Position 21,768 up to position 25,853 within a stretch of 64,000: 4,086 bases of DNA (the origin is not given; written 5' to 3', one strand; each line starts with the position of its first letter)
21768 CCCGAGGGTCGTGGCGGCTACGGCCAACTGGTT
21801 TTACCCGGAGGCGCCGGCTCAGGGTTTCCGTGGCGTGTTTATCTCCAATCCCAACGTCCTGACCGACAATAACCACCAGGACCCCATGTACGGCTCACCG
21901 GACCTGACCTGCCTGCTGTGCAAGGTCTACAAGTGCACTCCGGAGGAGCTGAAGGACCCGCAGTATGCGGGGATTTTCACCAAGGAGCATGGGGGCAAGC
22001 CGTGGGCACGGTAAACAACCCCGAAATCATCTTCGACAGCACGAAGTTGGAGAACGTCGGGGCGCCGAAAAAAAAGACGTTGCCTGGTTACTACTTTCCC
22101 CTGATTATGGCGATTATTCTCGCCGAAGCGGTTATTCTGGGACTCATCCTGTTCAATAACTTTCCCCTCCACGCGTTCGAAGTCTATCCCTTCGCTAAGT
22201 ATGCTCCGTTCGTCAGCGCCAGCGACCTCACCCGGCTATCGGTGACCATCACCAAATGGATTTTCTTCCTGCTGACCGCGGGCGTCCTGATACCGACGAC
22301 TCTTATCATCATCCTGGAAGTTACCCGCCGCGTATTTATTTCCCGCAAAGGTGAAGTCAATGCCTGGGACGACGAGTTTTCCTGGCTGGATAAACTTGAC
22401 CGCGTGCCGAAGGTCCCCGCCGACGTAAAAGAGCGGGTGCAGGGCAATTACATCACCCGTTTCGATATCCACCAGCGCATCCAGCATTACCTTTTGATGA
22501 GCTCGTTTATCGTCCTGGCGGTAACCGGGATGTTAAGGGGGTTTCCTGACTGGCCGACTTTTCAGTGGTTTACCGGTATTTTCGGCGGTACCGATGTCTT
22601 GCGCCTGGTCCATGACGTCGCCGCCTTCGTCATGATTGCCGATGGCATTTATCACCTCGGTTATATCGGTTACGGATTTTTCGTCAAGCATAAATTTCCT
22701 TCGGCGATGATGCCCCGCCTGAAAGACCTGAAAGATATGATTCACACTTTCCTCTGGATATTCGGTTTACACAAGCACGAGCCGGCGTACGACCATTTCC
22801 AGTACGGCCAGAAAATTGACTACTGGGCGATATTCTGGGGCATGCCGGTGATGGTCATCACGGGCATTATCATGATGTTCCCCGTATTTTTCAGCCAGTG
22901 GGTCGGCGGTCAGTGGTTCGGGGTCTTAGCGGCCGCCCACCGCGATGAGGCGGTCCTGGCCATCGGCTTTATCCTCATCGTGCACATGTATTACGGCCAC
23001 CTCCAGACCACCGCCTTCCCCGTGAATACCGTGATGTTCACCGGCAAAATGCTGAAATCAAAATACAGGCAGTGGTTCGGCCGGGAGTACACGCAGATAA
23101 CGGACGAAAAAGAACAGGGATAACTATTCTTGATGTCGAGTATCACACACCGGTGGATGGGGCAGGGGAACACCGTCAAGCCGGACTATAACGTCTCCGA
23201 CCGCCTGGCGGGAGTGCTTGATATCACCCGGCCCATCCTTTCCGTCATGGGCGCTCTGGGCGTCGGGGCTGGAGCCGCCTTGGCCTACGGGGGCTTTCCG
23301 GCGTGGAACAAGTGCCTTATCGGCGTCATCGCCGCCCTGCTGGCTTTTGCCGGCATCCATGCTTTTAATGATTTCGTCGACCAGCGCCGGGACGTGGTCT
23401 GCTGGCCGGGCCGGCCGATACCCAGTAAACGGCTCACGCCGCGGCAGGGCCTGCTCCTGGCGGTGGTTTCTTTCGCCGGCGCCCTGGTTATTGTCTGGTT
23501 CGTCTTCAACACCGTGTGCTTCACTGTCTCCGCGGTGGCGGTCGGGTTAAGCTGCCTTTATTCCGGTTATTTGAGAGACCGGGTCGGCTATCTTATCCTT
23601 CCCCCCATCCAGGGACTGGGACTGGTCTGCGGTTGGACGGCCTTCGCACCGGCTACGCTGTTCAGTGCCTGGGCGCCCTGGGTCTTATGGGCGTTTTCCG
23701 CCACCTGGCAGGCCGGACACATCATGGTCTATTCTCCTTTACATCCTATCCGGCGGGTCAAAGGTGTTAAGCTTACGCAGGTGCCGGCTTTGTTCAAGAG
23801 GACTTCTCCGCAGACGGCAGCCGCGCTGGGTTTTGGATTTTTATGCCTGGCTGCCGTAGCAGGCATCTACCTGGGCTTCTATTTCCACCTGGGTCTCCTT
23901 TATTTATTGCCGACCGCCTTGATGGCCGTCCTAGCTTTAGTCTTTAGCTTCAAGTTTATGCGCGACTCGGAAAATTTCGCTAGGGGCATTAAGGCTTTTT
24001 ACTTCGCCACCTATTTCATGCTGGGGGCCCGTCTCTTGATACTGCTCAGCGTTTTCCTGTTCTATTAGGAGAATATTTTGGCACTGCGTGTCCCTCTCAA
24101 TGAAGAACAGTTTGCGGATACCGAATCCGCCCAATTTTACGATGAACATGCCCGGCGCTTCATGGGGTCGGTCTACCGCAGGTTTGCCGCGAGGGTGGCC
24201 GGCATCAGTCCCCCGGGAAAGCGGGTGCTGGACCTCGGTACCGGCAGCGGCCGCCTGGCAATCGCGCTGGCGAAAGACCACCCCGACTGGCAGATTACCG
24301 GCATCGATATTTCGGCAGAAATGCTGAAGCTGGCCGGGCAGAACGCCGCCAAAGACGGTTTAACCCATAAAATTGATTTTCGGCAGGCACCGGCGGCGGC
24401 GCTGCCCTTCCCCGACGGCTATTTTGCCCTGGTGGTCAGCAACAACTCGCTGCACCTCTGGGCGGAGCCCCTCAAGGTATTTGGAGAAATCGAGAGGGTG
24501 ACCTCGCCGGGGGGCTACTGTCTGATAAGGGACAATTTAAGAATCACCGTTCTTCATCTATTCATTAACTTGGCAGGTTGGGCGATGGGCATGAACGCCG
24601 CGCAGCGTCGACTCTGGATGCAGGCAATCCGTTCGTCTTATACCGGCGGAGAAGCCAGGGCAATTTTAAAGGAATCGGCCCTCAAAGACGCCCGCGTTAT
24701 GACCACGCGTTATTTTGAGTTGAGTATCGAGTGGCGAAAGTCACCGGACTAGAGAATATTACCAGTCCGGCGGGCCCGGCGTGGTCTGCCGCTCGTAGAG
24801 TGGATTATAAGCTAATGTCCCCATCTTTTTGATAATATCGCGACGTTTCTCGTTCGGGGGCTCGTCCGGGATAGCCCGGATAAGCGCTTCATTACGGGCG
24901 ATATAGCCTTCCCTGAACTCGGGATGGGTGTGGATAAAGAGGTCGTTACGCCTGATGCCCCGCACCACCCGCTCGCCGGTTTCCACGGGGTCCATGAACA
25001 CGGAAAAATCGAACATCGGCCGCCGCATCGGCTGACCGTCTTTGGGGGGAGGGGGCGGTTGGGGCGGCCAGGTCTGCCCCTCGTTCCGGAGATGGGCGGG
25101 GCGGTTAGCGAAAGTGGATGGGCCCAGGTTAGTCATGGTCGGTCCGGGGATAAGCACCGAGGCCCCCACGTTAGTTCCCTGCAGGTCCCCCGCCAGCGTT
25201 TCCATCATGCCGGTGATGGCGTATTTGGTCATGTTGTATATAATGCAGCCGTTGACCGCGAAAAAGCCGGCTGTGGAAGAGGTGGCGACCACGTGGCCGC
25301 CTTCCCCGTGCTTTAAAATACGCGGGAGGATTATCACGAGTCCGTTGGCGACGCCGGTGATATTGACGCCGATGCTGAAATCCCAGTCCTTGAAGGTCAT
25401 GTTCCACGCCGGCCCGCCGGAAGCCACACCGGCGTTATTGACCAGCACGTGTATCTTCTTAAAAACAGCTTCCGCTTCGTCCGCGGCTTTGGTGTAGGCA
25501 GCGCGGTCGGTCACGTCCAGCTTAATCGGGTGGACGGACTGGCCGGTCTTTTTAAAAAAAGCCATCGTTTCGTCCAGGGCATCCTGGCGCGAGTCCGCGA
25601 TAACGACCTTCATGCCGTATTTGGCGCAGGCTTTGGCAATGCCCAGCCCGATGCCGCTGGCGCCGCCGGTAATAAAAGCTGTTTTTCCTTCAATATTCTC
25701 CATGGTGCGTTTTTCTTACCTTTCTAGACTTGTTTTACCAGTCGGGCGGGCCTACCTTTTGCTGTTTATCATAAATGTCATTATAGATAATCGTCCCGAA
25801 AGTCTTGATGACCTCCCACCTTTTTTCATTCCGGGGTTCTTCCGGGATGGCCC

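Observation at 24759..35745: Uncharacterised acyl/aryl-CoA module: BCR-type four-subunit enzyme, heteromeric CoA-transferase, twin extended SDRs and the UxxC protein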

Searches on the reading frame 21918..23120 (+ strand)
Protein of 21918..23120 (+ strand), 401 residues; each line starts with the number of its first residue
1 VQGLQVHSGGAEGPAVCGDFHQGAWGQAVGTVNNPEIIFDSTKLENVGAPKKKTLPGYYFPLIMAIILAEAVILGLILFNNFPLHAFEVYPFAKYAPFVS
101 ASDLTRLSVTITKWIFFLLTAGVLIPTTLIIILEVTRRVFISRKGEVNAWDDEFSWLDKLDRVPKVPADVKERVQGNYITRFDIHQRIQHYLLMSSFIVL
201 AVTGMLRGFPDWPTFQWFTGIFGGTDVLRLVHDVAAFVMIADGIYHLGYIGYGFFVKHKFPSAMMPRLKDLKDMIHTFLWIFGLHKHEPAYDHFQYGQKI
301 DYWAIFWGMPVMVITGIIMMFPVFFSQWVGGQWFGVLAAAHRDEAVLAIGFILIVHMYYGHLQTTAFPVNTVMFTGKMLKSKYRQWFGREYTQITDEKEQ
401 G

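Call 8: search_protein_families(library=pfam, proteins=[window:21918-23120:+], max_evalue=0.001)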
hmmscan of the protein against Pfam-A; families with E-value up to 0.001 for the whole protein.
window:21918-23120:+ (401 aa): 2 families
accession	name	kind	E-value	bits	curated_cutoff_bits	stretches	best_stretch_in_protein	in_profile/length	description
PF01292.26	Ni_hydr_CYTB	-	1.5e-10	41.6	30.1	1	181-361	1-163/179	Prokaryotic cytochrome b561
PF14358.11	DUF4405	-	2.5e-06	28.4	26.7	1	191-249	4-64/66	Domain of unknown function (DUF4405)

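Call 63: search_protein_families(library=ncbifam, proteins=[window:21918-23120:+], max_evalue=0.00001)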
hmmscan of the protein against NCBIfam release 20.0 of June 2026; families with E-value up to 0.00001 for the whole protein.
window:21918-23120:+ (401 aa): 3 families
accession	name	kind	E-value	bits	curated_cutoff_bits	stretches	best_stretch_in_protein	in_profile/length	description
TIGR01583.1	formate-DH-gamm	equivalog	1.7e-11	44.5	115.85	1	179-362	2-171/204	formate dehydrogenase subunit gamma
NF007558.0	PRK10179.1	equivalog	1.6e-09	37.8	339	1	177-397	5-207/217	formate dehydrogenase-N subunit gamma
NF007924.0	PRK10639.1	equivalog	1.2e-08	35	341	1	177-399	5-207/211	formate dehydrogenase cytochrome b556 subunit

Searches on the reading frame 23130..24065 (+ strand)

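Call 8: search_protein_families(library=pfam, proteins=[window:23130-24065:+], max_evalue=0.001)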
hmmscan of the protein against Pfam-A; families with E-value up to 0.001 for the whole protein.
window:23130-24065:+ (312 aa): 1 family
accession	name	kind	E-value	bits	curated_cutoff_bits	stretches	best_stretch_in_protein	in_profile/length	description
PF01040.23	UbiA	-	6.8e-26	91.5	34.2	1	45-285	5-240/250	UbiA prenyltransferase family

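Call 63: search_protein_families(library=ncbifam, proteins=[window:23130-24065:+], max_evalue=0.00001)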
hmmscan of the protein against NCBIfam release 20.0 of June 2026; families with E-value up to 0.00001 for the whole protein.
window:23130-24065:+ (312 aa): 11 families
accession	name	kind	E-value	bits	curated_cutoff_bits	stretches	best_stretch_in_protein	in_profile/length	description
NF009523.0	PRK12884.1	equivalog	6.8e-21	74.7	269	1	25-293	3-265/279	prenyltransferase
TIGR01473.1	cyoE_ctaB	equivalog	6.6e-14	52.3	210.3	1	30-300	4-273/281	heme o synthase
NF009521.0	PRK12882.1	equivalog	2.2e-13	50.1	296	1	25-297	4-269/280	geranylgeranylglycerol-phosphate geranylgeranyltransferase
TIGR01475.1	ubiA_other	subfamily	1.6e-10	40.9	180.8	1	47-297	23-269/282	UbiA-like polyprenyltransferase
NF009522.0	PRK12883.1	equivalog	2.3e-09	37.2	353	1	28-149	5-125/279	geranylgeranylglycerol-phosphate geranylgeranyltransferase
NF045897.1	SCO3242_trans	equivalog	2.4e-09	37.2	260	1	37-130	12-101/287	SCO3242 family prenyltransferase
NF003349.0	PRK04375.1-2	equivalog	9.8e-08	31.5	246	1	47-299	46-301/318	heme o synthase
NF009524.0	PRK12886.1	equivalog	2e-07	30.6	387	1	46-297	28-273/291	prenyltransferase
NF005742.0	PRK07566.1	equivalog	5e-07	29.1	313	1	26-146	28-151/315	chlorophyll synthase ChlG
TIGR01476.1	chlor_syn_BchG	subfamily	1.7e-06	27.7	212.3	1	44-282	20-258/283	(bacterio)chlorophyll synthase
NF035940.1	prenyl_rel_EboC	equivalog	7.7e-06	25.5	250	1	61-147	40-125/292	UbiA-like protein EboC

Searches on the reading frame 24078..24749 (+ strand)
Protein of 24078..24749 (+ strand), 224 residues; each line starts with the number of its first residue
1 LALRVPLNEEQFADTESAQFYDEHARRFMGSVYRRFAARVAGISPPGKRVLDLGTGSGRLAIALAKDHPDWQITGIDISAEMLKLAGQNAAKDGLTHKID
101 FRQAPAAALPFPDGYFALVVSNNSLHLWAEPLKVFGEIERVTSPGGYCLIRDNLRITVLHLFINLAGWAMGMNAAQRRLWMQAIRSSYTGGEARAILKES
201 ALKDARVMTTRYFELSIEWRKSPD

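Call 8: search_protein_families(library=pfam, proteins=[window:24078-24749:+], max_evalue=0.001)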
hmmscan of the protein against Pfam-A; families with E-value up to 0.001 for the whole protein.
window:24078-24749:+ (224 aa): 15 families
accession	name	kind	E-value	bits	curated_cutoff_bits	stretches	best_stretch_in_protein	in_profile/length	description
PF13847.12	Methyltransf_31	-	6.8e-26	91.1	27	1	47-152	4-111/145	Methyltransferase domain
PF08241.18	Methyltransf_11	-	2.9e-25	89.2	21.2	1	51-150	1-95/95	Methyltransferase domain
PF13649.12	Methyltransf_25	-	2.4e-24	86.3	27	1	50-146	1-97/97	Methyltransferase domain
PF13489.12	Methyltransf_23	-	9e-17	61.7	27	1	22-169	2-133/164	Methyltransferase domain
PF08242.18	Methyltransf_12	-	4.5e-16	59.8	30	1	51-147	1-97/98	Methyltransferase domain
PF01209.24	Ubie_methyltran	-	2.1e-14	53.9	20.1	1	32-162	34-163/233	ubiE/COQ5 methyltransferase family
PF05175.20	MTS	-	1.6e-09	38.1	23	1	47-126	32-109/170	Methyltransferase small domain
PF24675.1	NpmA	-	2.7e-07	30.5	60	1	48-92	25-70/214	16S rRNA (adenine(1408)-N(1))-methyltransferase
PF06325.19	PrmA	-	1.2e-06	28.7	22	1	46-147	161-255/296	Ribosomal protein L11 methyltransferase (PrmA)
PF02390.23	Methyltransf_4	-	4.3e-06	26.8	24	1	49-95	4-50/173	Putative methyltransferase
PF01596.23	Methyltransf_3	-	1e-05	25.4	22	1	48-107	46-106/204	O-methyltransferase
PF01170.24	UPF0020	-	1.5e-05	25.3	22.3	1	65-122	71-128/197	RMKL-like, methyltransferase domain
PF12847.13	Methyltransf_18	-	0.00012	22.6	27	1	39-104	7-72/151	Methyltransferase domain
PF02353.26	CMAS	-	0.0005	19.9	27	1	46-102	62-117/273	Mycolic acid cyclopropane synthetase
PF07021.18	MetW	-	0.00083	19.5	21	0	40-142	7-102/193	Methionine biosynthesis protein MetW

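Call 63: search_protein_families(library=ncbifam, proteins=[window:24078-24749:+], max_evalue=0.00001)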
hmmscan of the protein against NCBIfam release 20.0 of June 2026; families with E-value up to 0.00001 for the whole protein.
window:24078-24749:+ (224 aa): 46 families (the best 25 are shown)
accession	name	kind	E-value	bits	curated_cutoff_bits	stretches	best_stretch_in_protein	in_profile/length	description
TIGR01934.1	MenG_MenH_UbiE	subfamily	6.9e-18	64.8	158.35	1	32-155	26-146/223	ubiquinone/menaquinone biosynthesis methyltransferase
NF043040.1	corrin_prot_MT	hypoth_equivalog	1e-17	64.3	180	1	18-155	12-152/216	corrinoid protein-associated methyltransferase CpaM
NF041537.1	ArsM_AhpD_UU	exception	1.1e-17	63.9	510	1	45-160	75-190/345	arsenite methyltransferase/AhpD domain selenoprotein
NF008823.0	PRK11873.1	subfamily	1.3e-16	60.9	263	1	46-152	77-183/272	arsenite methyltransferase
NF001244.0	PRK00216.1-5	equivalog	2.5e-16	59.7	216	1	34-153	37-156/236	bifunctional demethylmenaquinone methyltransferase/2-methoxy-6-polyprenyl-1,4-benzoquinol methylase UbiE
NF047649.1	MTase_UXPK_star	exception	3.4e-16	59.1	460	1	44-159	75-190/283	methyltransferase/UXPK-star double selenoprotein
TIGR03534.1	RF_mod_PrmC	equivalog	5.2e-16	58.9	199.1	1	48-122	90-163/253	peptide chain release factor N(5)-glutamine methyltransferase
NF045667.1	MTase_DVU1556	equivalog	7.7e-16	58.2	155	1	38-152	15-121/213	DVU_1556 family methyltransferase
NF041536.1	ArsM_DUF2284_UU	exception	2.2e-15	56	575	1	45-157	75-187/459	arsenite methyltransferase/DUF2284 domain selenoprotein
NF040539.1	AST_met_ArsM_2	exception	1e-14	55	240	1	47-152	57-165/262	putative arsinothricin biosynthesis methyltransferase ArsM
TIGR02072.1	BioC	equivalog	2.5e-14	53.7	184.95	1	45-149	33-131/244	malonyl-ACP O-methyltransferase BioC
NF001240.0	PRK00216.1-1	equivalog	3.9e-14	52.3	378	1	31-151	49-169/251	bifunctional demethylmenaquinone methyltransferase/2-methoxy-6-polyprenyl-1,4-benzoquinol methylase UbiE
TIGR00536.1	hemK_fam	subfamily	1e-13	51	115.5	1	46-104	114-172/286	HemK family protein methyltransferase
NF052510.1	methyltran_MpqE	exception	5.9e-13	48.8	335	1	33-148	34-149/234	methyl-plastoquinone biosynthesis methyltransferase MpqE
NF045825.1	FAmtase_mtf2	equivalog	7.3e-13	48.3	400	1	24-176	39-178/248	fatty-acid O-methyltransferase Mtf2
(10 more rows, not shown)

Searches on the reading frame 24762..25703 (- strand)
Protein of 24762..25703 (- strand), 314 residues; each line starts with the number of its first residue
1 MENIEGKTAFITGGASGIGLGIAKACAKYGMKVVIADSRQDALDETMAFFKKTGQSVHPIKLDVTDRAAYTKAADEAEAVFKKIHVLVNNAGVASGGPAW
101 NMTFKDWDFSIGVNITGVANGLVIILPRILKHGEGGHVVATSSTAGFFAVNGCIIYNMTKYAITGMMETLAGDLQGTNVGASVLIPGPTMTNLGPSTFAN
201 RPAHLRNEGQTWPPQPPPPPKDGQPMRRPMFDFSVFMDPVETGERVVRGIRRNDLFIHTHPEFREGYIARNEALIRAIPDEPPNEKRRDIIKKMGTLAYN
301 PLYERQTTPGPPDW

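Call 5: search_protein_families(library=pfam, proteins=[window:24762-25703:-], max_evalue=0.01)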
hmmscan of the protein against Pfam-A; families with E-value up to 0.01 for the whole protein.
window:24762-25703:- (314 aa): 6 families
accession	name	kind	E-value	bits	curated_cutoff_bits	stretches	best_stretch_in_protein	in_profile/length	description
PF00106.31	adh_short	-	3.3e-45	154.4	26.6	1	7-198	1-191/195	short chain dehydrogenase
PF13561.12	adh_short_C2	-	3.2e-33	115.7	27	1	15-194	3-181/236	Enoyl-(Acyl carrier protein) reductase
PF08659.16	KR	-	2.3e-16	60.7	22.6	1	8-169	2-162/180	KR domain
PF02737.24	3HCDH_N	-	0.0015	19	22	1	14-60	6-53/180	3-hydroxyacyl-CoA dehydrogenase, NAD binding domain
PF00291.31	PALP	-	0.003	17.4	35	1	6-77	54-124/295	Pyridoxal-phosphate dependent enzyme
PF01370.27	Epimerase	-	0.0046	16.8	20.9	1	10-94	2-74/240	NAD dependent epimerase/dehydratase family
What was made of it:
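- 24759..25703 (-): SDR1: NAD-type classical short-chain dehydrogenase of the LigO/LigL/LigD (C-alpha-dehydrogenase) subfamily, 314 aa. Pfam adh_short 154 bits (call 5).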

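Call 6: search_protein_families(library=ncbifam, proteins=[window:24762-25703:-], max_evalue=0.001)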
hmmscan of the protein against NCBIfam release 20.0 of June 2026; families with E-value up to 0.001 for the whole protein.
window:24762-25703:- (314 aa): 218 families (the best 25 are shown)
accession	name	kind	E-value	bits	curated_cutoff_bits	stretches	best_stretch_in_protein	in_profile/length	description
NF004843.0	PRK06194.1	equivalog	1.4e-64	218.3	308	1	1-287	1-282/295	hypothetical protein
NF004529.0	PRK05876.1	equivalog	3.3e-41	141.6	338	1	1-197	1-197/275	short chain dehydrogenase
NF005881.0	PRK07832.1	equivalog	2.8e-39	135.1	296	1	2-193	5-197/287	SDR family oxidoreductase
NF005878.0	PRK07825.1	subfamily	3.3e-39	134.9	287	1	2-195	5-193/278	short chain dehydrogenase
NF004514.1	PRK05855.1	equivalog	1.9e-38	132.4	455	1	3-197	310-504/578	SDR family oxidoreductase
NF004196.0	PRK05650.1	equivalog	2.3e-38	131.9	297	1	9-203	5-198/272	SDR family oxidoreductase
TIGR03971.1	SDR_subfam_1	subfamily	2.2e-37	128.8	300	1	4-194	1-203/271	mycofactocin-coupled SDR family oxidoreductase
NF005594.0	PRK07326.1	equivalog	1.2e-35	123.2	271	1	1-194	1-191/237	SDR family oxidoreductase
NF006080.0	PRK08226.1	equivalog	3.1e-35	121.9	356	1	1-193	1-192/263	SDR family oxidoreductase UcpA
NF004526.0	PRK05872.1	subfamily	1.8e-34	119.2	276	1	2-183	6-184/297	short-chain dehydrogenase/reductase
NF005559.1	PRK07231.1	subfamily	2e-34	119.2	215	1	4-199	2-196/249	glucose 1-dehydrogenase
NF004198.0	PRK05653.1-3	equivalog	4e-34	118.2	296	1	2-192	3-192/248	3-oxoacyl-ACP reductase FabG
NF006123.0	PRK08267.1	equivalog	1.3e-32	113.1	261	1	7-194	3-188/261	SDR family oxidoreductase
NF009093.0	PRK12429.1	subfamily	4.4e-32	111.4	258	1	3-195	2-193/259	3-hydroxybutyrate dehydrogenase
NF005469.0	PRK07063.1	equivalog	1.7e-31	109.7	306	1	2-202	3-204/260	SDR family oxidoreductase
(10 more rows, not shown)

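Call 75: search_solved_structures(query=window:24762-25703:-, max_evalue=1e-25, show_alignments=1)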
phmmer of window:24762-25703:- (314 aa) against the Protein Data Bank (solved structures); distinct sequences matched with E-value up to 1e-25: 7.
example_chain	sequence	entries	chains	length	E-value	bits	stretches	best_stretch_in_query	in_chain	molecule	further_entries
4ya6_A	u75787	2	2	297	7.6e-64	219.1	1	1-289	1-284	C alpha-dehydrogenase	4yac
4yae_A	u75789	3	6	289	7.1e-55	189.6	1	3-283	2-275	C alpha-dehydrogenase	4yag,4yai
3ioy_A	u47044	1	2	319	5e-47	163.8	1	3-282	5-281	Short-chain dehydrogenase/reductase SDR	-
4y98_A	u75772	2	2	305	1.6e-43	152.3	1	2-285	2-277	C alpha-dehydrogenase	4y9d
5ig2_A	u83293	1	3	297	1.4e-39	139.3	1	3-215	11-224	Short-chain dehydrogenase/reductase SDR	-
3tjr_A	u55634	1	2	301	1.8e-33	119.3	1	3-276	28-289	short chain dehydrogenase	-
2nwq_A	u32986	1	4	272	8.4e-27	97.3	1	7-198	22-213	Probable short-chain dehydrogenase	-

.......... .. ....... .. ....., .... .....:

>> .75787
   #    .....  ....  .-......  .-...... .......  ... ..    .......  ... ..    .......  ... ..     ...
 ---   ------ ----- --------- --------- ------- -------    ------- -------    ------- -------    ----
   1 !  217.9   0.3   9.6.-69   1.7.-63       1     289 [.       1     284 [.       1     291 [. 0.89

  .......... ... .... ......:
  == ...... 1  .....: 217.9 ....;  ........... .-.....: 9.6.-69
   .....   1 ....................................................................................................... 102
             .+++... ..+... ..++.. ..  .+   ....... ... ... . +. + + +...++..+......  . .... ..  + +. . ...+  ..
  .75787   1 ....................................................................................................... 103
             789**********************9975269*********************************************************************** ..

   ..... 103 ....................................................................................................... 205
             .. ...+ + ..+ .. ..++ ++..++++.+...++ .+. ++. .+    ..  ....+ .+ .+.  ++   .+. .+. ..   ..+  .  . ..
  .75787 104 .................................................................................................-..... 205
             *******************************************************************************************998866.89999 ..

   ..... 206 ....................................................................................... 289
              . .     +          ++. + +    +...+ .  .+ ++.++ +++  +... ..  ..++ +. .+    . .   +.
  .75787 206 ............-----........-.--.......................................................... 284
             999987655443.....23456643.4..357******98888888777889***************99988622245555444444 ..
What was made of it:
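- Checked: It lies ahead of a C-terminal extension that the Lig-type SDRs also have (call 75).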
